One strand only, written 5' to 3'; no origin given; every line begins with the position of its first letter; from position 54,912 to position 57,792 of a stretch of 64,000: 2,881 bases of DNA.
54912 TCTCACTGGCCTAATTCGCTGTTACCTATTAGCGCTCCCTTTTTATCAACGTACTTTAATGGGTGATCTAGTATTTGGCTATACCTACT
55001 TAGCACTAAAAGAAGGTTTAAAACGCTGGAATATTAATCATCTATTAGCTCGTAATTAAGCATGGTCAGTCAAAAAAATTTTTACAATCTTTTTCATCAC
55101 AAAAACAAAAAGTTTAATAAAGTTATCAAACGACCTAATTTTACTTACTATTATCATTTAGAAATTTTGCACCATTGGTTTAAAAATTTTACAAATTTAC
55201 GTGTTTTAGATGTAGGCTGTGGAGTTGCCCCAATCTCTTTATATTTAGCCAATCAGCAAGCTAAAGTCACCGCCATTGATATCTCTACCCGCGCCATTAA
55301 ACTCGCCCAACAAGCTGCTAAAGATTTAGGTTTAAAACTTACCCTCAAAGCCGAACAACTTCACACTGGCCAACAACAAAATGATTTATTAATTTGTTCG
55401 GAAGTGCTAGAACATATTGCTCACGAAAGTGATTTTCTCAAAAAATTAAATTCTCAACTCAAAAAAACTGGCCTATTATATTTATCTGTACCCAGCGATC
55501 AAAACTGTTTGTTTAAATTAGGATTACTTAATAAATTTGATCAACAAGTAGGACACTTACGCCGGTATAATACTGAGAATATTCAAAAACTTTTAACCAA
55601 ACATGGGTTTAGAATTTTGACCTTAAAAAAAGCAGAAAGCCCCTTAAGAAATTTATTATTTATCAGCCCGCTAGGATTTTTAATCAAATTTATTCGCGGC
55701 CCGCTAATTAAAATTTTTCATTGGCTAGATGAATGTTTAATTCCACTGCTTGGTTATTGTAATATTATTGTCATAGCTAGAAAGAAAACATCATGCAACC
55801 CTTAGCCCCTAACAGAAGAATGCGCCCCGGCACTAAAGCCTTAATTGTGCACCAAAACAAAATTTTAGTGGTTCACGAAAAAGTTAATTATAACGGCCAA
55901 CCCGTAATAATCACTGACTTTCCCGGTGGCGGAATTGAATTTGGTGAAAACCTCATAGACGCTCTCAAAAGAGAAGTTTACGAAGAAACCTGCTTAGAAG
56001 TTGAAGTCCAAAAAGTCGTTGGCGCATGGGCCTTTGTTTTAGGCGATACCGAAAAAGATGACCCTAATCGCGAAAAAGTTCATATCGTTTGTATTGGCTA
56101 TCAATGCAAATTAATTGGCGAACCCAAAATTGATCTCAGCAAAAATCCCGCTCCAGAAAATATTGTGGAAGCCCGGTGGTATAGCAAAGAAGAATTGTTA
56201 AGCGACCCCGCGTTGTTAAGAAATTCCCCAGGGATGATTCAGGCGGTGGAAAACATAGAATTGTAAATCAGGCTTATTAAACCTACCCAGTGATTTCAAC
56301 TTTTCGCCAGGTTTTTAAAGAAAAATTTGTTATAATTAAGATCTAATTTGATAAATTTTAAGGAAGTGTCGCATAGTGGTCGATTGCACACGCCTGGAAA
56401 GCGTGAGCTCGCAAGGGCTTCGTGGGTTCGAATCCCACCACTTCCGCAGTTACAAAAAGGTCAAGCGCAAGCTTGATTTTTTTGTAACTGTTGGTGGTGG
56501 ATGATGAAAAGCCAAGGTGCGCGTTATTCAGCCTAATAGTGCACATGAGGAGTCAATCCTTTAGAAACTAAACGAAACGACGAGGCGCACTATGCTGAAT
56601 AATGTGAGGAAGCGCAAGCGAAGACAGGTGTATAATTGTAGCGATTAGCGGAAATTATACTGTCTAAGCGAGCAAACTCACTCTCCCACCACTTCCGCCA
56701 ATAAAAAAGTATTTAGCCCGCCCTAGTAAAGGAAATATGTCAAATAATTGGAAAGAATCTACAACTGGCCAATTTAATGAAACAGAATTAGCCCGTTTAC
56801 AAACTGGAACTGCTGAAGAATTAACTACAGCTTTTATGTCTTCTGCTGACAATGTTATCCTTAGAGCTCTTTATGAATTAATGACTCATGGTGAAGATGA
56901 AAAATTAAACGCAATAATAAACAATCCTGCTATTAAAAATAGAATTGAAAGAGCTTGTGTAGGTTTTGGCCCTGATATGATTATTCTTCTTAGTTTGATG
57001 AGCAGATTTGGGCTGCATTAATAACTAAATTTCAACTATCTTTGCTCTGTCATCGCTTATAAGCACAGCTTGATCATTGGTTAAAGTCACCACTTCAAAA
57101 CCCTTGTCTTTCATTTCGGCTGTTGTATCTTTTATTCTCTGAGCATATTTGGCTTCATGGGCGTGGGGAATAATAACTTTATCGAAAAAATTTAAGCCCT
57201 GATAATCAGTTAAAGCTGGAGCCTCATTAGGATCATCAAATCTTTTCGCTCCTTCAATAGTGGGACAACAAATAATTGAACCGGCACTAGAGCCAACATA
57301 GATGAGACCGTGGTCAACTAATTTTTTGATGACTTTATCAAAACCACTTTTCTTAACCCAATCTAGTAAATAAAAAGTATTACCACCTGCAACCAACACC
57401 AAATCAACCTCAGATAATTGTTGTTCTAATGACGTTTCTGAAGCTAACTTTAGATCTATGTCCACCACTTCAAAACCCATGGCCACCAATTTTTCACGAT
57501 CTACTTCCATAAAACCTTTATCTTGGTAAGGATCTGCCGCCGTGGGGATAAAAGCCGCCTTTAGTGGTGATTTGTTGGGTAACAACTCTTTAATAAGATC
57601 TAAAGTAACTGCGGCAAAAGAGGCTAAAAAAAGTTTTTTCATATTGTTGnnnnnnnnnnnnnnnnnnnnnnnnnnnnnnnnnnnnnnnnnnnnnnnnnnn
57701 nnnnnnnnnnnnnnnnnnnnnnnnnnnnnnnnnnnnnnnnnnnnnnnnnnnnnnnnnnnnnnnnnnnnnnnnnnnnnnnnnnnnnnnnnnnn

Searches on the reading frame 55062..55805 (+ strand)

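Call 58: search_protein_families(library=pfam, proteins=[window:55062-55805:+], max_evalue=0.00001)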
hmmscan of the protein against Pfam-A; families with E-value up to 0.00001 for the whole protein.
window:55062-55805:+ (247 aa): 7 families
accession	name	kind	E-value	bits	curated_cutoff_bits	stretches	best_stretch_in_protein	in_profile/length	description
PF13489.12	Methyltransf_23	-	6e-19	68.8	27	1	39-187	17-163/164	Methyltransferase domain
PF13847.12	Methyltransf_31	-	5.3e-17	62.3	27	1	45-155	4-114/145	Methyltransferase domain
PF08241.18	Methyltransf_11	-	7.9e-15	55.7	21.2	1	49-140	1-94/95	Methyltransferase domain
PF08242.18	Methyltransf_12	-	1.2e-13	52.1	30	1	49-139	1-98/98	Methyltransferase domain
PF13649.12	Methyltransf_25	-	1.4e-13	51.7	27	1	48-137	1-97/97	Methyltransferase domain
PF05175.20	MTS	-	3.1e-09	37.1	23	1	39-142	26-139/170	Methyltransferase small domain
PF02353.26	CMAS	-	1.1e-06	28.6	27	1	47-141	65-164/273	Mycolic acid cyclopropane synthetase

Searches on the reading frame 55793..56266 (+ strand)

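Call 58: search_protein_families(library=pfam, proteins=[window:55793-56266:+], max_evalue=0.00001)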
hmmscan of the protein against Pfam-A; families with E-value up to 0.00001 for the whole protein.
window:55793-56266:+ (157 aa): 1 family
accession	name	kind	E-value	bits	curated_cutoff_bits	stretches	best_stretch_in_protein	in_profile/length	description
PF00293.34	NUDIX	-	2.1e-15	57.3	21.1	1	16-139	8-122/134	NUDIX domain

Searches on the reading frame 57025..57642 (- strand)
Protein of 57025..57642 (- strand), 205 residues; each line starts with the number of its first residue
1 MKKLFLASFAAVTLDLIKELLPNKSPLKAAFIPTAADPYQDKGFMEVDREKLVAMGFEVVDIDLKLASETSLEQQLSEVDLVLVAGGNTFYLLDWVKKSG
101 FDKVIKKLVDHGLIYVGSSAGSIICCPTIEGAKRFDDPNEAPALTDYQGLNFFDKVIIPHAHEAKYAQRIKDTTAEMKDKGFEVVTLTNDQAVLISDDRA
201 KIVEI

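Call 58: search_protein_families(library=pfam, proteins=[window:57025-57642:-], max_evalue=0.00001)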
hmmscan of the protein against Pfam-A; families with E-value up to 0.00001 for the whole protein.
window:57025-57642:- (205 aa): 1 family
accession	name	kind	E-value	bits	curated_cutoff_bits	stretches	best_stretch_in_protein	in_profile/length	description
PF03575.23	Peptidase_S51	-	2.5e-41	142.1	23.9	1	14-202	19-205/206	Peptidase family S51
